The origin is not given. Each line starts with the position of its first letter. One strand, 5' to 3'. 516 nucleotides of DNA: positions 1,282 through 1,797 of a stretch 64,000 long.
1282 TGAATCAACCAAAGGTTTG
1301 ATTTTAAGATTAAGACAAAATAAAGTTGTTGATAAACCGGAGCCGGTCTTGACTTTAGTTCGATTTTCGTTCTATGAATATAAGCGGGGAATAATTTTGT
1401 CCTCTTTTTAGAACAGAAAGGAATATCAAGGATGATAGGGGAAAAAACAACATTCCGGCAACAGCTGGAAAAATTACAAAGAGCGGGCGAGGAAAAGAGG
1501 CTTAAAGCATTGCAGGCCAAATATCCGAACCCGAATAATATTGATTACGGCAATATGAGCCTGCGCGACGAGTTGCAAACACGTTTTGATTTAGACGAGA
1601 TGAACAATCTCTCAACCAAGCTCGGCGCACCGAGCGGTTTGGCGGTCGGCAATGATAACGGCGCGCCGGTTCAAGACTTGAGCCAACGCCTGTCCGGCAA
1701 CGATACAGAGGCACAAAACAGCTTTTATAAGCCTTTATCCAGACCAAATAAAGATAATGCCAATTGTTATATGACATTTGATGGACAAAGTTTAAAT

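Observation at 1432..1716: Shared ~95-aa N-terminal domain without signal peptide: unknown delivery module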

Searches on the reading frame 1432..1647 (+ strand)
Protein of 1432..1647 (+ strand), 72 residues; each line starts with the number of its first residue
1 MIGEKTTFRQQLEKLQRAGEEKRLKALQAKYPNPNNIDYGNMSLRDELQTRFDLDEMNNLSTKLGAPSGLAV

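Call 13: find_related_loci(query=A3, collection=genome_contigs, flank=10000)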
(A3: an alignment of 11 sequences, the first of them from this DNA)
Query A3 (69 aa) in genome_contigs; peptide patterns used: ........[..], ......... (x = any residue, [..] = any of these).
27 stretches matched a pattern; 21 encode a relative of the query (tblastn E <= 1e-3); 21 distinct loci.
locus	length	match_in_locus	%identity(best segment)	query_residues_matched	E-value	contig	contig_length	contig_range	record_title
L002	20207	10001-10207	94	1-69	3e-41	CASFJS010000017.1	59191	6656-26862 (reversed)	uncultured proteobacterium isolate B35_L4_330330_idba_bin.27 genome assembly, contig: B35_L4_330330_idba_bin.27.fa_scaff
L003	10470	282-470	95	1-63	1e-37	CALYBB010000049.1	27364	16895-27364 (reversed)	MAG: uncultured Alphaproteobacteria bacterium isolate E04__bin174 genome assembly, contig: E04__k127_5123001, whole geno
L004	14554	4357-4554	65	1-66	1e-25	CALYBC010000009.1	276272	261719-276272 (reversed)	MAG: uncultured Alphaproteobacteria bacterium isolate E17__bin256 genome assembly, contig: E17__k127_9698362, whole geno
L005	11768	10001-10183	67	5-65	3e-24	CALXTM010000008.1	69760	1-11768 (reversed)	MAG: uncultured Alphaproteobacteria bacterium isolate BRZ_DP__bin105 genome assembly, contig: BRZ_DP__NODE_548_length_69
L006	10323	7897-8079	67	5-65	5e-24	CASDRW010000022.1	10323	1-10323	uncultured proteobacterium isolate SI.B40.metabat-bins.148 genome assembly, contig: SI.B40.metabat-bins.148.fa_k141_6018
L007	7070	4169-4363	63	1-65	5e-24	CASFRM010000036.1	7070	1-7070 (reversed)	uncultured proteobacterium isolate A86_L4_360360_idba_bin.2 genome assembly, contig: A86_L4_360360_idba_bin.2.fa_scaffol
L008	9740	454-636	66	5-65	9e-24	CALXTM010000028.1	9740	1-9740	MAG: uncultured Alphaproteobacteria bacterium isolate BRZ_DP__bin105 genome assembly, contig: BRZ_DP__NODE_11321_length_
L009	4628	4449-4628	65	1-60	2e-22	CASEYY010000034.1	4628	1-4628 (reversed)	uncultured proteobacterium isolate SI.O72.metabat-bins.143 genome assembly, contig: SI.O72.metabat-bins.143.fa_k141_3488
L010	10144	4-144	74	20-66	6e-20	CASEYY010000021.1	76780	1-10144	uncultured proteobacterium isolate SI.O72.metabat-bins.143 genome assembly, contig: SI.O72.metabat-bins.143.fa_k141_2134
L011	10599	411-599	56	4-66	2e-16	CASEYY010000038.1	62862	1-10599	uncultured proteobacterium isolate SI.O72.metabat-bins.143 genome assembly, contig: SI.O72.metabat-bins.143.fa_k141_3761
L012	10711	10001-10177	58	8-66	5e-16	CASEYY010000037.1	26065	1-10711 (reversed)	uncultured proteobacterium isolate SI.O72.metabat-bins.143 genome assembly, contig: SI.O72.metabat-bins.143.fa_k141_3734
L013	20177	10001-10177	56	8-66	4e-15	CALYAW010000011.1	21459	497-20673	MAG: uncultured Alphaproteobacteria bacterium isolate BRZ_DM__bin108 genome assembly, contig: BRZ_DM__NODE_3344_length_2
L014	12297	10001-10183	51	3-65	5e-15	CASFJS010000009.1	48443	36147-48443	uncultured proteobacterium isolate B35_L4_330330_idba_bin.27 genome assembly, contig: B35_L4_330330_idba_bin.27.fa_scaff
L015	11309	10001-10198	52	1-66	8e-15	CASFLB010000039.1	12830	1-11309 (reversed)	uncultured proteobacterium isolate O80_L3_331331_idba_bin.82 genome assembly, contig: O80_L3_331331_idba_bin.82.fa_scaff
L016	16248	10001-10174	57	8-65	1e-14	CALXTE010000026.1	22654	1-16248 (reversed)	MAG: uncultured Alphaproteobacteria bacterium isolate BRZ_SN__bin90 genome assembly, contig: BRZ_SN__NODE_2872_length_22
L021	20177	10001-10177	51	8-66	4e-13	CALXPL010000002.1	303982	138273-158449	MAG: uncultured Alphaproteobacteria bacterium isolate BRZ_FQ__bin96 genome assembly, contig: BRZ_FQ__NODE_16_length_3039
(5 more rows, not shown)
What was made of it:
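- There are several copies per genome: 6 loci in one MAG (call 13).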

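Call 20: search_protein_representatives(alignment_id=A3)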
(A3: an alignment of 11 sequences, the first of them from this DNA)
Query: 11 sequences, 69 profile positions. Proteins with E-value up to 0.001 (for the whole library): 45; up to 1e-10: 32; up to 1e-30: 2. The best 45 are listed.
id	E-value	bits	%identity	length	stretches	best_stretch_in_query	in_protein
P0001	1.2e-32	127.9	-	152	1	1-68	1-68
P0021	4.0e-31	123.1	-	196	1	1-69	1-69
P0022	1.7e-30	121.1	-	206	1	1-69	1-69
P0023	3.7e-29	116.8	-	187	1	1-68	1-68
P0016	8.0e-29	115.7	-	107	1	6-69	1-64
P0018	1.1e-28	115.3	-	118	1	2-69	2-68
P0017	1.6e-28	114.7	-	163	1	6-69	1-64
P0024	1.2e-27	111.9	-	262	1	6-69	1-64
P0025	9.3e-25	102.7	-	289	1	6-68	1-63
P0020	5.8e-24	100.2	-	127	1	1-68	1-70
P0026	3.2e-22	94.6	-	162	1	6-68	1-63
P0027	3.7e-19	84.8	-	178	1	6-64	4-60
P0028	1.0e-18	83.4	-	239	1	6-69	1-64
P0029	1.5e-18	82.9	-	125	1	4-66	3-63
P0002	1.4e-17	79.7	-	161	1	27-68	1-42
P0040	7.2e-15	71.0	-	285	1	6-69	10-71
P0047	3.1e-10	56.2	-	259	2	12-68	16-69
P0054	1.4e-06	44.5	-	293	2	34-62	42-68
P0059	1.4e-04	38.0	-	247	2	36-63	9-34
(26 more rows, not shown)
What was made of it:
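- On EAD7 (PF19960): All 45 representatives are small toxins (call 20).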

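Call 29: find_encoding_contigs(protein=P0047, flank=10000, max_places=3)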
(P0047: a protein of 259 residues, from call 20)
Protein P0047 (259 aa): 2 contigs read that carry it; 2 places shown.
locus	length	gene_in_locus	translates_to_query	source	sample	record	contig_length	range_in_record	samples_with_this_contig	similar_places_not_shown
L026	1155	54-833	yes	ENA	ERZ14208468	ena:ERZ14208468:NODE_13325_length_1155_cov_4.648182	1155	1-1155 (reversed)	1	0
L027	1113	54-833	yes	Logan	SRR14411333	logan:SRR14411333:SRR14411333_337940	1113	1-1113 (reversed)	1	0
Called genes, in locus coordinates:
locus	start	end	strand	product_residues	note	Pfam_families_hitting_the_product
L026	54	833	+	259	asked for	PF10908:Tlde1_dom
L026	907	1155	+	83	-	?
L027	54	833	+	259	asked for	PF10908:Tlde1_dom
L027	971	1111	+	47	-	?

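Call 30: find_encoding_contigs(protein=P0040, flank=10000, max_places=3)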
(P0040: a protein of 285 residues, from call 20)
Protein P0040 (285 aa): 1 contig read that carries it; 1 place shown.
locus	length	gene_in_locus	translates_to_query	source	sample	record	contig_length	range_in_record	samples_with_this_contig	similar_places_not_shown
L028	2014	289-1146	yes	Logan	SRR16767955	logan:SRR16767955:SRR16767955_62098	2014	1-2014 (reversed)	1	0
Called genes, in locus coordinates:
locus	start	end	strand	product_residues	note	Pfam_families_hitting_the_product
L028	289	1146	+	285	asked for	-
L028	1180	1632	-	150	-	-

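Call 31: find_encoding_contigs(protein=P0025, flank=10000, max_places=3)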
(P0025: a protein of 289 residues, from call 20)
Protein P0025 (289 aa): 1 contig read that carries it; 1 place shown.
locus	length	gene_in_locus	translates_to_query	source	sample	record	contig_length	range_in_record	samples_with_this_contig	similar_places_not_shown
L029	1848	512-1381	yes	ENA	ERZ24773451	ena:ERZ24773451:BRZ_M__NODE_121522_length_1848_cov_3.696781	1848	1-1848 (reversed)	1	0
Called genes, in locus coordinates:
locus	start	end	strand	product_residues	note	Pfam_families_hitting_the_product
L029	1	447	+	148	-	?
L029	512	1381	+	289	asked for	-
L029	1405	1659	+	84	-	-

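Call 36: search_solved_structures(query=A3, max_evalue=10, show_alignments=2)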
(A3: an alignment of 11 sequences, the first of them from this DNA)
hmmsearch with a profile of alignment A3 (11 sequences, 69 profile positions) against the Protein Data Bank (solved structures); distinct sequences matched with E-value up to 10: 3.
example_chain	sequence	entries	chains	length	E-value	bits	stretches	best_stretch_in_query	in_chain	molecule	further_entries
9g6k_UE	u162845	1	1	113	0.13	15.7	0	42-58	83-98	mL53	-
9i05_AE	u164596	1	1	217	0.93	13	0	42-58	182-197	mL53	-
8j3r_A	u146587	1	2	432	1.3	12.5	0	33-57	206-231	Transposase IS605 OrfB C-terminal domain-containing protein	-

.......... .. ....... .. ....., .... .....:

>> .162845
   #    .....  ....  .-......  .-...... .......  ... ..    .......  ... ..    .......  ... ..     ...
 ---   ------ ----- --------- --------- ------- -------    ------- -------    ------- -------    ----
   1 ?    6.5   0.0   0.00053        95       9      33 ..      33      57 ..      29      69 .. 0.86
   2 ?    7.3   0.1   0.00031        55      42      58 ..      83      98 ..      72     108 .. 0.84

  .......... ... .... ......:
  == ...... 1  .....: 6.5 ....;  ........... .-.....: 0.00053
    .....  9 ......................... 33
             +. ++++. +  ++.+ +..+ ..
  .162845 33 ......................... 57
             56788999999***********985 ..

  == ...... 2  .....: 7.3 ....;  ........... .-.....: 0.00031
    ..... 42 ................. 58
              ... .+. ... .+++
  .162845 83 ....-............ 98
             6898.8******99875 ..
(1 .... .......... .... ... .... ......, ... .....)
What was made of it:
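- Tried and rejected: A PDB sequence profile search returned only chance hits with E >= 0.13 (call 36).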

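Call 40: find_related_loci(query=A3, collection=viral_contigs, flank=10000)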
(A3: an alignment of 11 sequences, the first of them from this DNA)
Query A3 (69 aa) in viral_contigs; peptide patterns used: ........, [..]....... (x = any residue, [..] = any of these).
76 stretches matched a pattern, but none encodes a relative of the query by tblastn (E <= 1e-3).
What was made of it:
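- Tried and rejected: A viral-contig scan found no relative, so there is no sign of a phage-borne or packaged (MuF-like) toxin (call 40).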

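Call 41: find_related_loci(query=A3, collection=metagenome_contigs, flank=10000)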
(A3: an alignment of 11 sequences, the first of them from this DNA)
Query A3 (69 aa) in metagenome_contigs; peptide patterns used: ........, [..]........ (x = any residue, [..] = any of these).
285 stretches matched a pattern; 24 encode a relative of the query (tblastn E <= 1e-3); 24 distinct loci.
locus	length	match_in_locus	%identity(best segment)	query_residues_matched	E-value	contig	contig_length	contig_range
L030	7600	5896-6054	62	14-66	7e-16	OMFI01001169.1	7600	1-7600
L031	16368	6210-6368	62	14-66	8e-16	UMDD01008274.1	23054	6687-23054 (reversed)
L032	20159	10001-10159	60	14-66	9e-15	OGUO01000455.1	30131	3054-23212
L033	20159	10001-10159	60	14-66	9e-15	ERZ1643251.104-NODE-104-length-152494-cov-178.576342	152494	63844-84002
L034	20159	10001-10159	60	14-66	1e-14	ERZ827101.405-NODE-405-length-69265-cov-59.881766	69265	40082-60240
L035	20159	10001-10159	60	14-66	1e-14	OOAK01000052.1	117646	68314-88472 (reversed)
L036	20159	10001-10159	60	14-66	9e-15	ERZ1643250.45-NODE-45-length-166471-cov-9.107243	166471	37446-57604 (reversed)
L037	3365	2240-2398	60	14-66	9e-15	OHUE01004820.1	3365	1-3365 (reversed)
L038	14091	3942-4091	64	14-63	4e-15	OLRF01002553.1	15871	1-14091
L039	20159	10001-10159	60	14-66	1e-14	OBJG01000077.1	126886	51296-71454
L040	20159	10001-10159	60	14-66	9e-15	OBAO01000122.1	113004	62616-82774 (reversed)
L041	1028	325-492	54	8-63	1e-12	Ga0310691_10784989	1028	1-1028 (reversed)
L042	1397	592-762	52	5-63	3e-12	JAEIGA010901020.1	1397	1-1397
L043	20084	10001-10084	82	38-65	9e-12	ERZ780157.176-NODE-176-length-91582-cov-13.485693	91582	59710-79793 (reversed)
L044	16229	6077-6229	55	24-65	9e-12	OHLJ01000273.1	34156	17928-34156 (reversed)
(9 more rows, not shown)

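Call 53: search_protein_families(library=pfam, proteins=[L021:2075-5086:+, L021:5281-5784:-, L021:5793-7067:-, L021:7181-7705:-, L021:8029-8790:+, L021:9211-9930:+, L021:10882-11178:+, L021:15011-15493:+, L021:9995-10861:+], max_evalue=0.1)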
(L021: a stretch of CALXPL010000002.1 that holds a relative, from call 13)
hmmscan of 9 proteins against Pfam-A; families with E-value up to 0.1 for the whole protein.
L021:2075-5086:+ (1003 aa): 1 family
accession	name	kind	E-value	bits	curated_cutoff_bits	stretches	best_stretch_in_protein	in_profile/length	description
PF03797.25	Autotransporter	-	1.6e-54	185.8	26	1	742-983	1-255/255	Autotransporter beta-domain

L021:5281-5784:- (167 aa): 1 family
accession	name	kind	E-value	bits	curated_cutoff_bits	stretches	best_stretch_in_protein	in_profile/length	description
PF11912.13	CfaA_B_C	-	0.018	15.5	28.6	1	3-92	1-81/206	Counting factor-associated protein A/B/C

L021:5793-7067:- (424 aa): 1 family
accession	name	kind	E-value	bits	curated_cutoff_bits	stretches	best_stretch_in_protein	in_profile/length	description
PF05838.17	Glyco_hydro_108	-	2.4e-18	66.9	21.2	1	217-306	4-85/85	Glycosyl hydrolase 108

L021:7181-7705:- (174 aa): 1 family
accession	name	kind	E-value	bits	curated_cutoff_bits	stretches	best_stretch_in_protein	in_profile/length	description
PF14265.11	DUF4355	-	0.014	16.1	25.4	1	51-142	3-96/124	Capsid assembly scaffolding protein Gp46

L021:8029-8790:+ (253 aa): 6 families
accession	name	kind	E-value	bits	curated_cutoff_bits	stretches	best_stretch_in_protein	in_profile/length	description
PF03959.19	FSH1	-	1.9e-05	24.9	21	1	139-224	104-183/211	Serine hydrolase (FSH1)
PF00561.26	Abhydrolase_1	-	8.9e-05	22.7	25.8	1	108-178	41-110/245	alpha/beta hydrolase fold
PF12697.13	Abhydrolase_6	-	0.0031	18.6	26.3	0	111-160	47-85/217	Alpha/beta hydrolase family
PF00975.26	Thioesterase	-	0.0072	17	26.4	1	113-188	43-120/226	Thioesterase domain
PF02089.21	Palm_thioest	-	0.0078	16.4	26.8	0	127-171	63-109/254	Palmitoyl protein thioesterase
PF02230.22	Abhydrolase_2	-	0.017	15.4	23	1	116-174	88-142/217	Phospholipase/Carboxylesterase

L021:9211-9930:+ (239 aa): 7 families
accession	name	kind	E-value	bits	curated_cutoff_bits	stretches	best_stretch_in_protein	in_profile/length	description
PF12844.13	HTH_19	-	0.00028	21.1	30.2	1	19-77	1-59/64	Helix-turn-helix domain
PF01381.28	HTH_3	-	0.00059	20.3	23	1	29-75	8-54/55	Helix-turn-helix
PF13413.12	HTH_25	-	0.00063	20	24.6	1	24-74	4-60/62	Helix-turn-helix domain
PF04545.22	Sigma70_r4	-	0.0011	18.8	24.1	1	25-51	15-41/50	Sigma-70, region 4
PF13560.12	HTH_31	-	0.014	16.2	27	1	23-76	7-61/64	Helix-turn-helix domain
PF13443.12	HTH_26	-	0.02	15.6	22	1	29-73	9-54/63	Cro/C1-type HTH DNA-binding domain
PF09856.14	ScfRs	-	0.098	12.9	24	0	109-156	96-144/157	Short-chain fatty acyl coenzyme A regulator, C-terminal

L021:10882-11178:+ (98 aa): 0 families

L021:15011-15493:+ (160 aa): 0 families

L021:9995-10861:+ (289 aa): 0 families

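Call 54: predict_structure(alignment_id=A6)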
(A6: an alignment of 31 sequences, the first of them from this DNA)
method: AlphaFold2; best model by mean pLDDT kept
length: 72 residues; sequences in the alignment: 31
mean_pLDDT: 81.3   pTM: 0.59
mean pLDDT of the five models: 81.3, 75.7, 75.4, 75.2, 72.6
residues with pLDDT >= 90: 25; 70-90: 34; 50-70: 7; < 50: 6
segments of 3 or more residues with pLDDT < 50: 67-72
pLDDT, mean of each block of 10 residues (from residue 1): 65 84 90 88 94 91 65 38
secondary structure, 60 per line:
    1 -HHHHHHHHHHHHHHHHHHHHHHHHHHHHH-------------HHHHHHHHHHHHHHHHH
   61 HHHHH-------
elements in order: H2-30 H44-65
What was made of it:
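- On Colicin-like bacteriocin: No obvious box; the N-terminus is predicted helical from residue 3 (call 54).
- No TonB-box or Tol-box-like N-terminal peptide; residues 3-30 are predicted helical (call 54).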

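Call 58: fold_search(model_id=the predicted structure, library=pdb)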
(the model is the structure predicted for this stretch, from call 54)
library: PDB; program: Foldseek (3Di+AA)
matches with E <= 10: 60; with E <= 0.001: 0
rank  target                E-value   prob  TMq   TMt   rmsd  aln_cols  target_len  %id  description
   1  6zsj_C                2.2e+00  0.44  0.53  0.34   4.1        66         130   17  The mechanism of activation of the actin binding protein EHBP1 by Rab8 family members. (released 2020-09-02)
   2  5tw9_B                2.4e+00  0.14  0.36  0.40   6.1        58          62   17  1.50 Angstrom Crystal Structure of C-terminal Fragment (residues 322-384) of Iron Uptake System Component EfeO from Ye (released 2016-11-30)
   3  6zsj_D                2.7e+00  0.41  0.55  0.33   3.9        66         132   17  The mechanism of activation of the actin binding protein EHBP1 by Rab8 family members. (released 2020-09-02)
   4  4ijj_B                3.8e+00  0.30  0.54  0.33   3.9        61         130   18  Structure of transcription factor DksA2 from Pseudomonas aeruginosa (released 2013-02-27)
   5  5tw9_A                3.8e+00  0.09  0.32  0.36   6.3        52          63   15  1.50 Angstrom Crystal Structure of C-terminal Fragment (residues 322-384) of Iron Uptake System Component EfeO from Ye (released 2016-11-30)
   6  2np9_B                4.1e+00  0.33  0.47  0.10   3.7        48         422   14  Crystal structure of a dioxygenase in the Crotonase superfamily (released 2007-05-22)
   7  9fqr_F1               4.1e+00  0.14  0.40  0.46   4.6        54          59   18  96-nm repeat of axonemal doublet microtubules from bovine sperm (released 2025-03-26)
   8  5kah_A                4.6e+00  0.30  0.47  0.10   3.7        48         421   14  Crystal structure of a dioxygenase in the Crotonase superfamily in P21, V425T mutant (released 2017-06-21)
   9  6ypu_c                4.6e+00  0.10  0.36  0.16   6.6        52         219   15  Acinetobacter baumannii ribosome-amikacin complex - 30S subunit body (released 2020-09-16)
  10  8a22_Bi               5.0e+00  0.21  0.52  0.16   4.2        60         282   20  Structure of the mitochondrial ribosome from Polytomella magna (released 2022-11-16)
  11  6zsi_C                5.3e+00  0.23  0.53  0.34   4.0        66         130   17  The mechanism of activation of the actin binding protein EHBP1 by Rab8 family members. (released 2020-09-02)
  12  6zsi_D                5.3e+00  0.23  0.55  0.33   3.9        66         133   17  The mechanism of activation of the actin binding protein EHBP1 by Rab8 family members. (released 2020-09-02)
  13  5szi_B                5.7e+00  0.30  0.51  0.29   2.8        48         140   12  Structure of human Rab8a in complex with the bMERB domain of Mical-cL (released 2016-08-24)
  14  5kaj_C                5.7e+00  0.25  0.47  0.10   3.7        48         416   14  Crystal structure of a dioxygenase in the Crotonase superfamily in P21, A319C mutant (released 2017-06-21)
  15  6ygb_B                5.7e+00  0.14  0.40  0.06   3.9        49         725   22  Crystal structure of the NatC complex bound to CoA (released 2020-10-28)
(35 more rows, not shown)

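Call 69: find_encoding_contigs(protein=P0059, flank=10000, max_places=3)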
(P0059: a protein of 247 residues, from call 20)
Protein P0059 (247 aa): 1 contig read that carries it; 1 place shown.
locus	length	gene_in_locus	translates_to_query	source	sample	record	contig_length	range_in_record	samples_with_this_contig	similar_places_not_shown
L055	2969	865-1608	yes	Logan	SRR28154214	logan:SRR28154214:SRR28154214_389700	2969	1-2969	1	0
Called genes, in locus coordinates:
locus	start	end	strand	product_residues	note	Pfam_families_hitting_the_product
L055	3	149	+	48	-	?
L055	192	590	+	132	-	PF01245:Ribosomal_L19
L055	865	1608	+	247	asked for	-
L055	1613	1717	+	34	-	-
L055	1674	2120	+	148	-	-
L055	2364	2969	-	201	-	?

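Call 70: find_encoding_contigs(protein=P0054, flank=10000, max_places=3)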
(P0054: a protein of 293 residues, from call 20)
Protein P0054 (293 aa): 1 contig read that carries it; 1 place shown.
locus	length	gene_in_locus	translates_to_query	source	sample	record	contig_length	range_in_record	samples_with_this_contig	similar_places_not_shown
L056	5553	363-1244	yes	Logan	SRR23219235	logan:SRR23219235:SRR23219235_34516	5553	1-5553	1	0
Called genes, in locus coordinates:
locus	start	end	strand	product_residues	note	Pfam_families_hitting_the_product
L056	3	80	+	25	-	?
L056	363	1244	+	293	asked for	PF00277:SAA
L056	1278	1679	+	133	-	-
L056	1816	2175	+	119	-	-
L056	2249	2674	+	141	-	-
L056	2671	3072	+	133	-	-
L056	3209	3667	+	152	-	-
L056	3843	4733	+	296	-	PF00483:NTP_transferase, PF12804:NTP_transf_3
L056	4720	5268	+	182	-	PF00908:dTDP_sugar_isom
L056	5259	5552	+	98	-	?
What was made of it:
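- Tried and rejected: Several look-ups landed on 1-5-kb contigs (calls 29-31, 69, 70).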

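Call 80: search_protein_families(library=phrogs, proteins=[L021:9211-9930:+], max_evalue=0.1)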
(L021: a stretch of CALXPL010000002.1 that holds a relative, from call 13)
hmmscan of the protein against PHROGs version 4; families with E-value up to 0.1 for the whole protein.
L021:9211-9930:+ (239 aa): 12 families
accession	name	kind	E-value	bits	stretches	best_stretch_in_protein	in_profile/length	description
phrog_2439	-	transcription regulation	3.9e-08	33.6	1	19-122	9-111/367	transcriptional regulator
phrog_7241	-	transcription regulation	5.6e-07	30.6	1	10-77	55-121/122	transcriptional regulator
phrog_8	-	transcription regulation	1.3e-06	29.1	1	21-208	165-333/346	transcriptional regulator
phrog_5823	-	transcription regulation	3.7e-06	27.3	1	19-77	8-67/404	transcriptional regulator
phrog_3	-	transcription regulation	6.7e-06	27.1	1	18-140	89-185/430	transcriptional repressor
phrog_2967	-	transcription regulation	3e-05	24.6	1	23-139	16-144/225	transcriptional regulator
phrog_4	-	transcription regulation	0.00029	20.9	1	17-93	136-205/400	transcriptional repressor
phrog_4583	-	transcription regulation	0.00049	21.1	1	30-81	23-74/81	transcriptional repressor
phrog_32734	-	unknown function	0.015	16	1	167-190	8-31/47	-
phrog_9908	-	DNA, RNA and nucleotide metabolism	0.017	15.3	1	19-100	15-98/282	DNA binding protein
phrog_7126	-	DNA, RNA and nucleotide metabolism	0.046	14.7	1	26-79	26-80/120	HTH DNA binding protein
phrog_2328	-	transcription regulation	0.079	13.8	0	24-81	22-79/128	transcriptional repressor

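Call 81: search_protein_families(library=padloc, proteins=[L021:9211-9930:+], max_evalue=0.1)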
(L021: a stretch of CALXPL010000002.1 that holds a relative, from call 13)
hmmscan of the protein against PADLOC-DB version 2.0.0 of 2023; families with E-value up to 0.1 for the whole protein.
L021:9211-9930:+ (239 aa): 11 families
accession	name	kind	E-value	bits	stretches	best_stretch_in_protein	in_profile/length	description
PDLC02926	HTH_VI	-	2.1e-08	32.3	1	21-85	5-69/92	-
PDLC03954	RmrA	-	1.9e-06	25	1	18-118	11-111/380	-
PDLC03944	RmrA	-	6.7e-06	23.4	1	19-121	8-110/384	-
PDLC03945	RmrA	-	5.6e-05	20.5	1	19-135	4-128/394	-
PDLC03949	RmrA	-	5.8e-05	20.1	1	25-82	10-67/363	-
PDLC04775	PDC-M69A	-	7.1e-05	21.3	1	19-109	9-101/113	-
PDLC03953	RmrA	-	0.00014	19.2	1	18-75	6-63/373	-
PDLC03951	RmrA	-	0.00041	17.4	1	19-119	10-109/400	-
PDLC03943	RmrA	-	0.00066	16.9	1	19-119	4-105/370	-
PDLC04142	capH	-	0.0016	17.5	1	19-79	8-68/103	capH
PDLC03665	Control_protein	-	0.022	13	1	19-80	10-72/77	control protein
